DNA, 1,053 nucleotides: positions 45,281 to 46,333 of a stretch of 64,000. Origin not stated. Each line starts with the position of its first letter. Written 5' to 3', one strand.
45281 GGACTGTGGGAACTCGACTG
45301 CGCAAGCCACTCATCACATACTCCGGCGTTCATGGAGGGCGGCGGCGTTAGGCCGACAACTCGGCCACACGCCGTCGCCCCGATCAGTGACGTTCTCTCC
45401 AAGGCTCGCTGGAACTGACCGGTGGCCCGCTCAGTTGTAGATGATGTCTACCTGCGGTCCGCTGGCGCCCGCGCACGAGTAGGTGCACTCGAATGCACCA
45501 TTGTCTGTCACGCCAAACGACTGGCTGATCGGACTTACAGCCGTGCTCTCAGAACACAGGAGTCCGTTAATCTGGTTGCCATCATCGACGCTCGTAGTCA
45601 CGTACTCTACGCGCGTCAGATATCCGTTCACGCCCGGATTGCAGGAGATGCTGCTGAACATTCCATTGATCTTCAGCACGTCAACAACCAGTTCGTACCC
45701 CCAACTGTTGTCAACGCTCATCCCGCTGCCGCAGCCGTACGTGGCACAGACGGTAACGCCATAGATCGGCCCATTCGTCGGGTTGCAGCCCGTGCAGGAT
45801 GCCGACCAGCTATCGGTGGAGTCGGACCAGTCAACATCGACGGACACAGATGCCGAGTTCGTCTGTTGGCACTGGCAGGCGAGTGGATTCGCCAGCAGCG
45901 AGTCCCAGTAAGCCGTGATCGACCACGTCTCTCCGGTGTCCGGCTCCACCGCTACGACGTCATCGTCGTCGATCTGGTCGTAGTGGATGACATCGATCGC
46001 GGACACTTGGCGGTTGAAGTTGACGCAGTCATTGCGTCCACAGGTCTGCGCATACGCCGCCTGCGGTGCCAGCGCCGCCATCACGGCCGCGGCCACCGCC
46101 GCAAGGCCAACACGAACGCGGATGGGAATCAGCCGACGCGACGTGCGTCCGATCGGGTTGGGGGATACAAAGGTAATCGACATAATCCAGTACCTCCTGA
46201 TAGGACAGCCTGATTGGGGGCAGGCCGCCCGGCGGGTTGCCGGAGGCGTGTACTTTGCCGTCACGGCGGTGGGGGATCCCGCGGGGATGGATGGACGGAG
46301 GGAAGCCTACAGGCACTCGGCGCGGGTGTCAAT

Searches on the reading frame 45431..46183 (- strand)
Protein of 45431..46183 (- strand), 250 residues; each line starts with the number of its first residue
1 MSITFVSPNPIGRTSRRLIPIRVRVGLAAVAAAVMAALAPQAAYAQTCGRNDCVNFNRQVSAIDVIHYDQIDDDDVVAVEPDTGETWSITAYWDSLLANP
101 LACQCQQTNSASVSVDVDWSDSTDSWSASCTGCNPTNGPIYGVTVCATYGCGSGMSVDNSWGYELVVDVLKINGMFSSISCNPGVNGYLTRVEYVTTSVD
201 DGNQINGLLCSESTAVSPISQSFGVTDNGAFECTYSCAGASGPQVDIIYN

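Call 6: search_protein_families(library=pfam, proteins=[window:45431-46183:-], max_evalue=0.1)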
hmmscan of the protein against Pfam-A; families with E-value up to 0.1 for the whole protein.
window:45431-46183:- (250 aa): 1 family
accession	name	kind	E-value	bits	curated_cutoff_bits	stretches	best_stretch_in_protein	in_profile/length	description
PF12675.12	DUF3795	-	0.062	14.2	22.6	1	105-158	14-68/83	Protein of unknown function (DUF3795)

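Call 8: find_homologous_proteins(query=window:45431-46183:-, max_evalue=0.01)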
Query window:45431-46183:- (250 aa): 26 proteins with E <= 0.01 among 4939 candidates.
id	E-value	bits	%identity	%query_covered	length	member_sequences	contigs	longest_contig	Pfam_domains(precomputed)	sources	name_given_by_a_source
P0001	9.3e-159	545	99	98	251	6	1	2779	-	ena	-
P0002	7.1e-141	486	88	100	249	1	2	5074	-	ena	-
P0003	1.7e-130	452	81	98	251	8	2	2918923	-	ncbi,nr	ncbi:MAG: hypothetical protein IPG72_04760 [Ardenticatenales bacterium]|nr:hypothetical protein [Ard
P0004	1.6e-102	360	68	100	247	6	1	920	-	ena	-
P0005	4.8e-101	356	69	100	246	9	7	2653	-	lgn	-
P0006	5.0e-80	287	55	98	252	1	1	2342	-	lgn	-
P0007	2.0e-66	242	55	88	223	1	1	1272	-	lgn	-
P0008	1.8e-65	239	53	94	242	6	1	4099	-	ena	-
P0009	6.6e-64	234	51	95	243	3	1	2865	-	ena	-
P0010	1.0e-63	233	54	85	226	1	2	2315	-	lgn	-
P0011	7.2e-62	227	54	86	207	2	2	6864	-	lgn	-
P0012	2.4e-61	226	50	97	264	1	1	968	-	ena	-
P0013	5.8e-60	221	49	97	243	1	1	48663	-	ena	-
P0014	8.9e-59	217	51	88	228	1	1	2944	-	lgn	-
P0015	7.1e-58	214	54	84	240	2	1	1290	-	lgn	-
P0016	1.9e-57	213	53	81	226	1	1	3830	-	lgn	-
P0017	9.9e-41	158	42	92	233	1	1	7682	-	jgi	jgi:hypothetical protein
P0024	3.0e-26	111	40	83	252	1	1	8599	-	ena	-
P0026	1.2e-8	53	34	64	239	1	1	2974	-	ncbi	-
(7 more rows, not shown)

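Call 12: find_encoding_contigs(protein=P0013, flank=10000, max_places=3)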
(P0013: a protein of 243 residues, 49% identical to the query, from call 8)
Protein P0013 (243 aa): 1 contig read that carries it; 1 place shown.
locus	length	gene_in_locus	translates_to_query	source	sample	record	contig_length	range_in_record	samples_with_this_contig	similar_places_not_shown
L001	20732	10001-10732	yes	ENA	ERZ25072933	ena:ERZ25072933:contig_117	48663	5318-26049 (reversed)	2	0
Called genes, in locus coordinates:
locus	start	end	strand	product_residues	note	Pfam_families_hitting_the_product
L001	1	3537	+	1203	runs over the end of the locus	-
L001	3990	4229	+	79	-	-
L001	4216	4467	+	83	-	-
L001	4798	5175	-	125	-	-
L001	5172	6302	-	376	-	PF00089:Trypsin (weak), PF13365:Trypsin_2 (weak)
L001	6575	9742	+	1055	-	-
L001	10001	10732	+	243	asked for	-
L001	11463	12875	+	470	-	PF00092:VWA, PF13519:VWA_2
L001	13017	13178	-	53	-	-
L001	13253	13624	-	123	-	PF24709:DUF7670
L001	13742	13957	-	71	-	-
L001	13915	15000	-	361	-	PF00109:ketoacyl-synt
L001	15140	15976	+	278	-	-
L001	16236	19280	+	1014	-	PF00082:Peptidase_S8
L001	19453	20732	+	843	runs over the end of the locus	-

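Call 13: find_encoding_contigs(protein=P0003, flank=10000, max_places=3)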
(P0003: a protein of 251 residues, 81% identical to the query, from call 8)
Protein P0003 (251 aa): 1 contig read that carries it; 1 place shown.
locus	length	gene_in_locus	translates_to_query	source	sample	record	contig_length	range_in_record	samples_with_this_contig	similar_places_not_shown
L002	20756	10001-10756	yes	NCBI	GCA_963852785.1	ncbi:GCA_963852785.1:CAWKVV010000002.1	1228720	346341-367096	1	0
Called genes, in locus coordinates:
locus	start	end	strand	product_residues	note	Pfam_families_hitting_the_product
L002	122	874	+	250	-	-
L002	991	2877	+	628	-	PF13519:VWA_2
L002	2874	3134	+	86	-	PF00092:VWA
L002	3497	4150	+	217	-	-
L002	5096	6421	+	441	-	PF00092:VWA, PF13519:VWA_2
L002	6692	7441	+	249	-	-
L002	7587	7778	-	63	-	-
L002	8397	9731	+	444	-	PF01882:DUF58 (faint), PF00092:VWA, PF13519:VWA_2, PF13768:VWA_3 (faint)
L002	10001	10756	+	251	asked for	-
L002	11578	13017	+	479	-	PF01882:DUF58 (weak), PF00092:VWA, PF13519:VWA_2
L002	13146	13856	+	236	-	-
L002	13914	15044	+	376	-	PF13439:Glyco_transf_4, PF13579:Glyco_trans_4_4, PF00534:Glycos_transf_1, PF13692:Glyco_trans_1_4, PF13524:Glyco_trans_1_2, PF20706:GT4-conflict (weak)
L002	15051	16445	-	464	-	PF00092:VWA, PF13519:VWA_2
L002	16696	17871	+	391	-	-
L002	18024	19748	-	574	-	PF01432:Peptidase_M3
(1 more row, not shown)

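Call 14: find_encoding_contigs(protein=P0024, flank=10000, max_places=2)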
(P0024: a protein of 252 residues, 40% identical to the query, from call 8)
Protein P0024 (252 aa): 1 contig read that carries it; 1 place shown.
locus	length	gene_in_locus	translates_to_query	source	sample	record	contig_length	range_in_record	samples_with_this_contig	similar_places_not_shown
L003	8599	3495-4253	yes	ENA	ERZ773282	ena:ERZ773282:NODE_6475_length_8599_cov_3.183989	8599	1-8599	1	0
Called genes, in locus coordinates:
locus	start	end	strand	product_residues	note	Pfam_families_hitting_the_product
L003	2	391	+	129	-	?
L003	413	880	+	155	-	-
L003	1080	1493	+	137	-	-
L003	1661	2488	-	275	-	PF13276:HTH_21, PF00665:rve, PF13683:rve_3, PF13333:rve_2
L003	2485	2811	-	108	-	PF06627:DUF1153 (weak), PF01527:HTH_Tnp_1 (faint), PF13518:HTH_28 (weak)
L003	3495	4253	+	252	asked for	-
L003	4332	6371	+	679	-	PF13768:VWA_3 (faint), PF00092:VWA, PF13519:VWA_2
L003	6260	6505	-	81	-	-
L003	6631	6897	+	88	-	-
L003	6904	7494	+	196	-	PF06414:Zeta_toxin (weak), PF13671:AAA_33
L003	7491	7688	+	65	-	-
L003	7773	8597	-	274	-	?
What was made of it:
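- An IS3 transposase lies next to the module in L003 (call 14).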

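Call 15: find_encoding_contigs(protein=P0017, flank=10000, max_places=2)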
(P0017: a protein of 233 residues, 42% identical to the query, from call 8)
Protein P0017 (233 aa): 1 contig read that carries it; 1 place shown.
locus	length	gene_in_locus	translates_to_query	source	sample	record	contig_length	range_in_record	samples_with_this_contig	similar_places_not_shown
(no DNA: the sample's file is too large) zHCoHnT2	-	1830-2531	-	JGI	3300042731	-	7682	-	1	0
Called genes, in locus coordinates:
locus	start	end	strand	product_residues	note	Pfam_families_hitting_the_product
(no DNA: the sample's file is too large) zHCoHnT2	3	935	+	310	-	?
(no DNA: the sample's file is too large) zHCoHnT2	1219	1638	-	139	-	-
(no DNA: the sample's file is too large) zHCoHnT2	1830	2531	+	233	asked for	-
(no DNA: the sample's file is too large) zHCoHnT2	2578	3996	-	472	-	-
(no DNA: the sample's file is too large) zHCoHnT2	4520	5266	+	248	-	-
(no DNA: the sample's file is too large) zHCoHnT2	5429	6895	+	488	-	-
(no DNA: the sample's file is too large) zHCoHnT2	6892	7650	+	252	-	PF01695:IstB_IS21, PF00308:Bac_DnaA (weak)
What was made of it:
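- One JGI contig (P0017) shows no called VWA gene directly downstream (call 15).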

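Call 17: predict_structure(alignment_id=A2)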
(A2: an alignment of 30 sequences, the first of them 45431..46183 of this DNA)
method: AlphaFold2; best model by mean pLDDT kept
length: 250 residues; sequences in the alignment: 30
mean_pLDDT: 84.6   pTM: 0.76
mean pLDDT of the five models: 84.6, 82.5, 81.1, 79.6, 79.6
residues with pLDDT >= 90: 154; 70-90: 50; 50-70: 20; < 50: 26
segments of 3 or more residues with pLDDT < 50: 1-4, 12-24
pLDDT, mean of each block of 10 residues (from residue 1): 45 41 50 56 66 93 96 92 93 92 91 96 91 97 94 82 97 91 92 97 93 95 94 88 94
secondary structure, 60 per line:
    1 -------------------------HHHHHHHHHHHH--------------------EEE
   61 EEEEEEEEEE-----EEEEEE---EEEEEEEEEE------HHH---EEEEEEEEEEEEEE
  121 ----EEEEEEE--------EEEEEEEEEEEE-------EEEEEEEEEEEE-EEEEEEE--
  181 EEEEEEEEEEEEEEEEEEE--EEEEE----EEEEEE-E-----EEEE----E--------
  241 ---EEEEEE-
elements in order: H26-37 E58-70 E76-81 E85-94 E107-120 E125-131 E140-151 E159-170 E172-178 E181-199 E202-206 E211-216 E224-227 E244-249
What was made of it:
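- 45431..46183 (-): Small Cys-rich secreted protein, copy 4 (250 aa, intact). This copy was modelled. AlphaFold model pLDDT 84.6, with the mature part mostly above 90; all-beta (call 17).
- Confident all-beta model (call 17).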

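Call 20: fold_search(model_id=the predicted structure, library=pdb)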
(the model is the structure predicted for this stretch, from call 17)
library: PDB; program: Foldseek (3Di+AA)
matches with E <= 10: 419; with E <= 0.001: 0
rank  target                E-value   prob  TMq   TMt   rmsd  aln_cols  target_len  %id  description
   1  8sm1_G                5.7e-02  0.69  0.25  0.17   9.1       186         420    8  CRYSTAL STRUCTURE OF HUMAN ANTIBODY 769A9 IN COMPLEX WITH EPSTEIN-BARR VIRUS MAJOR GLYCOPROTEIN GP350 (released 2024-05-01)
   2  4n2o_F                5.7e-02  0.13  0.16  0.19  17.7       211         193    7  Structure of a novel autonomous cohesin protein from Ruminococcus flavefaciens (released 2013-12-18)
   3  6c72_A                6.4e-02  0.08  0.10  0.06  15.4       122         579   13  Crystal structure of a tailspike protein gp49 from Acinetobacter baumannii bacteriophage Fri1, a capsular polysacchari (released 2019-01-23)
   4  4n2o_G                7.5e-02  0.12  0.16  0.19  17.6       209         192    8  Structure of a novel autonomous cohesin protein from Ruminococcus flavefaciens (released 2013-12-18)
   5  4n2o_C                8.8e-02  0.11  0.16  0.19  17.7       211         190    8  Structure of a novel autonomous cohesin protein from Ruminococcus flavefaciens (released 2013-12-18)
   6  4n2o_A                9.2e-02  0.09  0.15  0.18  17.5       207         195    7  Structure of a novel autonomous cohesin protein from Ruminococcus flavefaciens (released 2013-12-18)
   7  6yoa_B                1.6e-01  0.30  0.20  0.31  10.7       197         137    4  Lig v 1 structure and the inflammatory response to the Ole e 1 protein family (released 2020-05-13)
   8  6j9e_B                2.2e-01  0.02  0.09  0.10  22.8       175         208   10  Cryo-EM structure of Xanthomonos oryzae transcription elongation complex with NusA and the bacteriophage protein P7 (released 2019-07-17)
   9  6mph_Q                3.1e-01  0.08  0.15  0.24  14.4       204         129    6  Cryo-EM structure at 3.8 A resolution of HIV-1 fusion peptide-directed antibody, DF1W-a.01, elicited by vaccination of (released 2019-07-24)
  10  7w7i_E                3.3e-01  0.06  0.16  0.13  15.4       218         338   13  Crystal Structure of shaft pilin PitB from pilus islet-2 of Streptococcus oralis (released 2022-06-01)
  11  8xkn_B                3.5e-01  0.03  0.13  0.13  27.1       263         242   10  Cryo-EM structure of tail tube protein (released 2024-05-01)
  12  9rdt_A                3.9e-01  0.03  0.12  0.05  19.5       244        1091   11  Structure of the RhGB07 Prefusion, Closed-state trimeric spike protein (released 2025-09-24)
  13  6yoa_A                4.8e-01  0.18  0.22  0.32  11.2       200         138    7  Lig v 1 structure and the inflammatory response to the Ole e 1 protein family (released 2020-05-13)
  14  8gpx_E                4.8e-01  0.02  0.12  0.10  29.2       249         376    8  YFV_E_YD73Fab_postfusion (released 2022-11-02)
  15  2bs8                  5.6e-01  0.01  0.08  0.10  19.2       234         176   12  Crystal structure of F17b-G in complex with N-acetyl-D-glucosamine (released 2005-08-19)
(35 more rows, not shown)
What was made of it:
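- On Any described protein family or solved fold (for the small Cys-rich protein): Foldseek against PDB: best E 0.057, TM 0.25 (call 20).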

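Call 26: search_protein_families(library=ncbifam, proteins=[window:45431-46183:-], max_evalue=0.1)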
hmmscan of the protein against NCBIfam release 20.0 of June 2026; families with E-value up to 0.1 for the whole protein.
window:45431-46183:- (250 aa): 0 families

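Call 27: search_protein_families(library=padloc, proteins=[window:45431-46183:-], max_evalue=0.1)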
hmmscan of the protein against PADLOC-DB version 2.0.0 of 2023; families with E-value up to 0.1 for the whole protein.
window:45431-46183:- (250 aa): 1 family
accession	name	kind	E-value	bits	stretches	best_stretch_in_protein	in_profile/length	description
PDLC04285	PDC-M02A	-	0.067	11.1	0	45-75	91-121/151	-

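Call 28: search_solved_structures(query=A2, max_evalue=10)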
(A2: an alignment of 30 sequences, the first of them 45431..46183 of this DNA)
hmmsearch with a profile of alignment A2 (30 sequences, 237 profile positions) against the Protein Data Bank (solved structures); distinct sequences matched with E-value up to 10: 2.
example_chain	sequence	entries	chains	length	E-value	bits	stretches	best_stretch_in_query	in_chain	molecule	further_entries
4wng_B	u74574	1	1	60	0.38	13.7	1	62-99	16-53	FERM and PDZ domain-containing protein 4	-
2xfc_B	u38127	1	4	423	3.5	10.5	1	102-154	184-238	E2 ENVELOPE GLYCOPROTEIN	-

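Call 36: search_protein_representatives(alignment_id=A2)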
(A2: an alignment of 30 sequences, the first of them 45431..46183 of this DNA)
Query: 30 sequences, 237 profile positions. Proteins with E-value up to 0.001 (for the whole library): 209; up to 1e-10: 182; up to 1e-30: 100. The best 150 are listed.
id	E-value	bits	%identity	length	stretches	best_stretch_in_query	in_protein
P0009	8.7e-92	323.5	-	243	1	12-237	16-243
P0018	3.5e-74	265.9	-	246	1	5-237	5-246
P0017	4.1e-74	265.7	-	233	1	16-237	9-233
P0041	2.8e-68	246.6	-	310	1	12-237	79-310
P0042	2.1e-67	243.7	-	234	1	13-237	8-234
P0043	3.6e-67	242.9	-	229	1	22-237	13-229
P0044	6.8e-66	238.8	-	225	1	14-237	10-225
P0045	5.9e-65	235.7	-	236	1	8-237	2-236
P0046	6.4e-65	235.6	-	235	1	31-237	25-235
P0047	5.3e-64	232.6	-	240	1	7-237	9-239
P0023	2.4e-63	230.4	-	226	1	8-237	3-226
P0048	3.7e-63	229.8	-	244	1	16-237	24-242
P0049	5.1e-63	229.4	-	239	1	8-237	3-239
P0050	5.8e-63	229.2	-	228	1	15-237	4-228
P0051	1.2e-62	228.2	-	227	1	13-237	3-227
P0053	1.2e-60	221.6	-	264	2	16-207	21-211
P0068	1.8e-51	191.5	-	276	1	12-237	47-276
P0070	1.4e-50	188.6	-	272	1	9-237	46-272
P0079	1.5e-46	175.5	-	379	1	12-237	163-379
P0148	2.5e-26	109.3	-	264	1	31-236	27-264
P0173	7.0e-22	94.7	-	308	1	17-236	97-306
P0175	2.4e-21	92.9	-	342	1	14-236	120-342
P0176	2.8e-21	92.8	-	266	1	9-237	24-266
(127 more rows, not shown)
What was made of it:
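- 26 close and ~209 distant cluster representatives, nearly all standalone proteins of 220-250 aa (calls 8, 36).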

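Call 37: search_protein_families(library=pfam, proteins=[P0041, P0079, P0175, P0173, P0068, P0070, P0053, P0176, P0148, P0009], max_evalue=0.01)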
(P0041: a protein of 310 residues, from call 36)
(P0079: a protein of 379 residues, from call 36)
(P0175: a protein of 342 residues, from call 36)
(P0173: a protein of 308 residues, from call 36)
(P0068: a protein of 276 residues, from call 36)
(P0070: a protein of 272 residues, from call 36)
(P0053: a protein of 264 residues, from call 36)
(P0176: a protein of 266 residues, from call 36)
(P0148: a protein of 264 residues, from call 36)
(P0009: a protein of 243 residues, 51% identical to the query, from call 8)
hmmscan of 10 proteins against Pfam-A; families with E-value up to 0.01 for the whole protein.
P0041 (310 aa): 0 families

P0079 (379 aa): 0 families

P0175 (342 aa): 0 families

P0173 (308 aa): 0 families

P0068 (276 aa): 0 families

P0070 (272 aa): 0 families

P0053 (264 aa): 0 families

P0176 (266 aa): 0 families

P0148 (264 aa): 0 families

P0009 (243 aa): 0 families

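Call 46: fold_search(model_id=the predicted structure, library=viral)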
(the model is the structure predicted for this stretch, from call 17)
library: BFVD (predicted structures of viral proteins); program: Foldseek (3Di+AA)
matches with E <= 10: 516; with E <= 0.001: 0
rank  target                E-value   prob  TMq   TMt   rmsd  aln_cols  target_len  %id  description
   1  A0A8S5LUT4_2          3.1e-03  0.60  0.21  0.09  22.6       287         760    9  Tail protein [Siphoviridae sp. ctMsr1]
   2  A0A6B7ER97            1.1e-02  0.87  0.19  0.15  15.7       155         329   15  (no name in the UniProt tables at hand)
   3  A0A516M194            2.8e-02  0.54  0.22  0.09  13.0       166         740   13  (no name in the UniProt tables at hand)
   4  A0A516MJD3            3.5e-02  0.25  0.23  0.12  13.0       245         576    8  (no name in the UniProt tables at hand)
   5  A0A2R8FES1            4.3e-02  0.16  0.16  0.20  16.9       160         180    7  Uncharacterized protein [Brazilian cedratvirus IHUMI]
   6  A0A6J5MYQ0            4.3e-02  0.13  0.16  0.14  26.1       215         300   12  Uncharacterized protein [uncultured Caudovirales phage]
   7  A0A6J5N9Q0            1.0e-01  0.08  0.11  0.04  14.4       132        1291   11  LbR_YadA-like domain containing protein [uncultured Caudovirales phage]
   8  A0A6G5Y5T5            1.1e-01  0.60  0.25  0.10  10.0       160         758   12  (no name in the UniProt tables at hand)
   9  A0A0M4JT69            1.1e-01  0.14  0.15  0.15  19.7       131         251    8  (no name in the UniProt tables at hand)
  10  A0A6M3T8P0            1.5e-01  0.07  0.14  0.15  21.4       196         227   11  (no name in the UniProt tables at hand)
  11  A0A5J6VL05            1.5e-01  0.04  0.09  0.10  22.7       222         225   12  Uncharacterized protein [Megaviridae environmental sample]
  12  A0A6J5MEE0            1.7e-01  0.11  0.13  0.07  22.7       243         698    7  Uncharacterized protein [uncultured Caudovirales phage]
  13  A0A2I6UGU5            1.8e-01  0.23  0.16  0.23  22.4       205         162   14  Uncharacterized protein [Salinibacter phage M8CRM-1]
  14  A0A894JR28            1.8e-01  0.12  0.13  0.16  23.8       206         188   10  Cap [Circular ssDNA virus sp.]
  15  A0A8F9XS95            2.0e-01  0.08  0.12  0.13  18.3       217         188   10  Cap [Po-Circo-like virus]
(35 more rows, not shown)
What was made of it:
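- On Any described protein family or solved fold (for the small Cys-rich protein): BFVD: best E 3e-3, TM 0.21 (call 46).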

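Call 48: find_encoding_contigs(protein=P0011, flank=7000, max_places=2)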
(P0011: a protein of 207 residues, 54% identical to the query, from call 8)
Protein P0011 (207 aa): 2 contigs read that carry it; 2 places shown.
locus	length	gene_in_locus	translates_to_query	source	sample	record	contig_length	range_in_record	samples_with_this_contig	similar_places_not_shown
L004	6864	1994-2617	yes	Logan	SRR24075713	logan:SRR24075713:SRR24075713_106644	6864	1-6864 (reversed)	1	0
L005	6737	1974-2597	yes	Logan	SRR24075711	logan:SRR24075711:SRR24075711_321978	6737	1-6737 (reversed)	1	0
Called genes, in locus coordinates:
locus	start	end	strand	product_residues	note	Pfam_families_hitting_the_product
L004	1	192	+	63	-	?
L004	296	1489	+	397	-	PF00004:AAA (faint), PF13173:AAA_14, PF13401:AAA_22 (faint), PF13635:DUF4143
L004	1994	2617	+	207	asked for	-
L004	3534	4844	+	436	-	PF00092:VWA, PF13519:VWA_2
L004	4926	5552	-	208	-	PF08843:AbiEii (faint)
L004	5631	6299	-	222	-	PF11139:SfLAP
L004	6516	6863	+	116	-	?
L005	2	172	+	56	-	?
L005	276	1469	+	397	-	PF00004:AAA (faint), PF13173:AAA_14, PF13401:AAA_22 (faint), PF13635:DUF4143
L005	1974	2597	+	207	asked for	-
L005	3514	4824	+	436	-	PF00092:VWA, PF13519:VWA_2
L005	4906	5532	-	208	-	PF08843:AbiEii (faint)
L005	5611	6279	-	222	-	PF11139:SfLAP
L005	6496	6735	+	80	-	?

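Call 49: find_encoding_contigs(protein=P0008, flank=5000, max_places=2)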
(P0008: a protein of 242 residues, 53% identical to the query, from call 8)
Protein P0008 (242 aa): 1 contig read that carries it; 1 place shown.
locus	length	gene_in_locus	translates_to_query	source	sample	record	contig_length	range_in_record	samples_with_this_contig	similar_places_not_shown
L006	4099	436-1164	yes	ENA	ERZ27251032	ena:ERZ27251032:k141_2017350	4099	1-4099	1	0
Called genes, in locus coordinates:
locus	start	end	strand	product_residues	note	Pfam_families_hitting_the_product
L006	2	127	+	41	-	?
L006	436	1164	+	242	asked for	-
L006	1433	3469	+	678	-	PF00092:VWA, PF13768:VWA_3 (weak), PF13519:VWA_2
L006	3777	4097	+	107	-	?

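Call 50: find_encoding_contigs(protein=P0016, flank=5000, max_places=2)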
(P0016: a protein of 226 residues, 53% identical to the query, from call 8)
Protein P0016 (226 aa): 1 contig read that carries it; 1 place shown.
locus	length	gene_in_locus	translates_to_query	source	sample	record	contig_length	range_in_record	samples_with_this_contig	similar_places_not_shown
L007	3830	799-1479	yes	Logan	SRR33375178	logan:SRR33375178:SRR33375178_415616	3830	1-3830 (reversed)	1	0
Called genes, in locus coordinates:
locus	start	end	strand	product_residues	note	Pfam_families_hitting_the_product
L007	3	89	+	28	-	?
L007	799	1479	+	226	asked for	-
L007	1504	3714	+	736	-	PF00092:VWA, PF13519:VWA_2, PF13768:VWA_3 (faint)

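Call 51: find_encoding_contigs(protein=P0026, flank=5000, max_places=2)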
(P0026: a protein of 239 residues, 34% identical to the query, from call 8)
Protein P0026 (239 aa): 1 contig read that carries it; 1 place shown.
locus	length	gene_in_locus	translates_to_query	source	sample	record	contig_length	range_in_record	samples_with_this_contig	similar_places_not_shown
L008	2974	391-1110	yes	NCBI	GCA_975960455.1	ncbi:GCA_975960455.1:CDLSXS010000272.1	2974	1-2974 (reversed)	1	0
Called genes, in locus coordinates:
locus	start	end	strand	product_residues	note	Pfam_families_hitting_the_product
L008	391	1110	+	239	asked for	-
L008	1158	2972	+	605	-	?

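Call 53: find_related_loci(query=A2, collection=genome_contigs, flank=6000)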
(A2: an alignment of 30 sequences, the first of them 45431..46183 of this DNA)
Query A2 (250 aa) in genome_contigs; peptide patterns used: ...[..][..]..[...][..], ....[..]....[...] (x = any residue, [..] = any of these).
37 stretches matched a pattern; 5 encode a relative of the query (tblastn E <= 1e-3); 5 distinct loci.
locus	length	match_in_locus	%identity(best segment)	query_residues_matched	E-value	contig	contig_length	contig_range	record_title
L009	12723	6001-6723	68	7-250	3e-94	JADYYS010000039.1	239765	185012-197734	MAG: Ardenticatenales bacterium isolate SJ541 c_000000802875, whole genome shotgun sequence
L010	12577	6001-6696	44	16-249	6e-51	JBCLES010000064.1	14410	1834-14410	Anaerolineae bacterium isolate SLM_MC1B_810-D21 Node_64_length_14410_cov_86.194985, whole genome shotgun sequence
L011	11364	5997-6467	37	59-238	3e-21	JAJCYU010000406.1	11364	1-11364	MAG: Anaerolineae bacterium isolate OFTM155 OFTM155_405, whole genome shotgun sequence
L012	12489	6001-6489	37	79-250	5e-18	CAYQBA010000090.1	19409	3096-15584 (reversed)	MAG TPA_asm: uncultured Anaerolineales bacterium isolate binchicken_co27_399 genome assembly, contig: NODE_4966_length_1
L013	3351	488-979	37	79-250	7e-18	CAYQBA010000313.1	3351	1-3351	MAG TPA_asm: uncultured Anaerolineales bacterium isolate binchicken_co27_399 genome assembly, contig: NODE_50247_length_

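Call 73: search_solved_structures(query=A5, max_evalue=10)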
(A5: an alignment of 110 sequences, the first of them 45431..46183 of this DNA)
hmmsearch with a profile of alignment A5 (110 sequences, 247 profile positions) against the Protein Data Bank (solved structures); distinct sequences matched with E-value up to 10: 6.
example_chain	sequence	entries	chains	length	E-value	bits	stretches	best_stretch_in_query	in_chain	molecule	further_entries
6n4v_Af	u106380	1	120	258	0.53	13.2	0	158-192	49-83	Coat protein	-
3h3i_A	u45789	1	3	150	0.65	12.9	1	158-202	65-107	Putative lipid binding protein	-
5fq6_E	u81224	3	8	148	0.65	12.9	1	158-202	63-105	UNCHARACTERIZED PROTEIN | BT_2261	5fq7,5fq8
1guu_A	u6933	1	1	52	0.89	12.4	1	76-110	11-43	MYB PROTO-ONCOGENE PROTEIN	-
1mbe_A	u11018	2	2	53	0.94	12.4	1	76-110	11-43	MYB PROTO-ONCOGENE PROTEIN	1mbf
3h8u_A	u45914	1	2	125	2.1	11.2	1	62-94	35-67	uncharacterized conserved protein with double-stranded beta-helix domain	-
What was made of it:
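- On Any described protein family or solved fold (for the small Cys-rich protein): PDB sequences with profiles of 30 and 110 sequences: best E 0.38 and 0.53 (calls 28, 73).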

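Call 74: search_protein_families(library=pfam, alignment_id=A5, max_evalue=0.1)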
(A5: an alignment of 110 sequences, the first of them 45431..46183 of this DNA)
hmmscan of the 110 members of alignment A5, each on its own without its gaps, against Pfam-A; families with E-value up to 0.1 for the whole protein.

A. member 1, window:45431-46183:- (250 aa): 1 family
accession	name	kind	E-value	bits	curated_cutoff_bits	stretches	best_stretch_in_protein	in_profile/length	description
PF12675.12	DUF3795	-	0.062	14.2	22.6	1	105-158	14-68/83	Protein of unknown function (DUF3795)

B. families by the number of members that match (of 110 scanned): 13 families
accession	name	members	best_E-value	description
PF12675.12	DUF3795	2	0.024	Protein of unknown function (DUF3795)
PF23806.1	Phage_TTP_14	1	0.00016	Phage tail tube protein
PF20871.2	KCTD1-15_CTD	1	0.0018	BTB/POZ domain-containing protein KCTD1/15, C-terminal domain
PF23003.2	Fn1_2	1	0.0054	Fibronectin type I domain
PF22508.2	InlJ_IG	1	0.0098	Internalin J, Immunoglobulin-like domain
PF19714.4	DUF6209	1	0.018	Family of unknown function (DUF6209)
PF12760.12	Zn_ribbon_IS1595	1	0.02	Transposase zinc-ribbon domain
PF00172.23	Zn_clus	1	0.053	Fungal Zn(2)-Cys(6) binuclear cluster domain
PF21683.3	GpP-like_1st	1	0.061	Mu phage baseplate assembly protein GpP-like, N-terminal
PF14386.11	DUF4417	1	0.064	Domain of unknown function (DUF4417)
PF09215.16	Phage-Gp8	1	0.064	Bacteriophage T4, Gp8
PF02615.19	Ldh_2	1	0.081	Malate/L-lactate dehydrogenase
PF15989.10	DUF4768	1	0.1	Domain of unknown function (DUF4768)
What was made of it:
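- On Any described protein family or solved fold (for the small Cys-rich protein): Pfam: only DUF3795 at E 0.06, below its cutoff (calls 6, 74).
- On Polymorphic toxin / immunity cassette arrays: No toxin or immunity family was found (calls 6, 26, 27, 74).
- Checked: No domain was found in Pfam, NCBIfam or PADLOC (calls 6, 26, 27, 74).
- No toxin, bacteriocin or immunity domain was found in Pfam, NCBIfam or PADLOC (calls 6, 26, 27, 74).
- Tried and rejected: The weak DUF3795 hit (E 0.06) was judged a chance match between Cys patterns (calls 6, 74).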

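Call 75: find_encoding_contigs(protein=P0002, flank=6000, max_places=3)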
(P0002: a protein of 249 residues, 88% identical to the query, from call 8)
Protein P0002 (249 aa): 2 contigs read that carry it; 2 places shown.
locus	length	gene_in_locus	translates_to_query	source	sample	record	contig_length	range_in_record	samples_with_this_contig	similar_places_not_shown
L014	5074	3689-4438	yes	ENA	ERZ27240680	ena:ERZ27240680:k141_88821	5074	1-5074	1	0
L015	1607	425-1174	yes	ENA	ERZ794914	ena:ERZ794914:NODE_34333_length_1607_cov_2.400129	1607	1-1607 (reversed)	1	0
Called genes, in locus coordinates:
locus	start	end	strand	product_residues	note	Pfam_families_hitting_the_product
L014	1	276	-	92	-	?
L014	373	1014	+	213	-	-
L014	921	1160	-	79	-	-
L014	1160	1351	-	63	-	-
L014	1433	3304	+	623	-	PF13768:VWA_3 (faint), PF00092:VWA, PF13519:VWA_2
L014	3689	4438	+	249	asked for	-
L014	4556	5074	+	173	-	?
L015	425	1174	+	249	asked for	-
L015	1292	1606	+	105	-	?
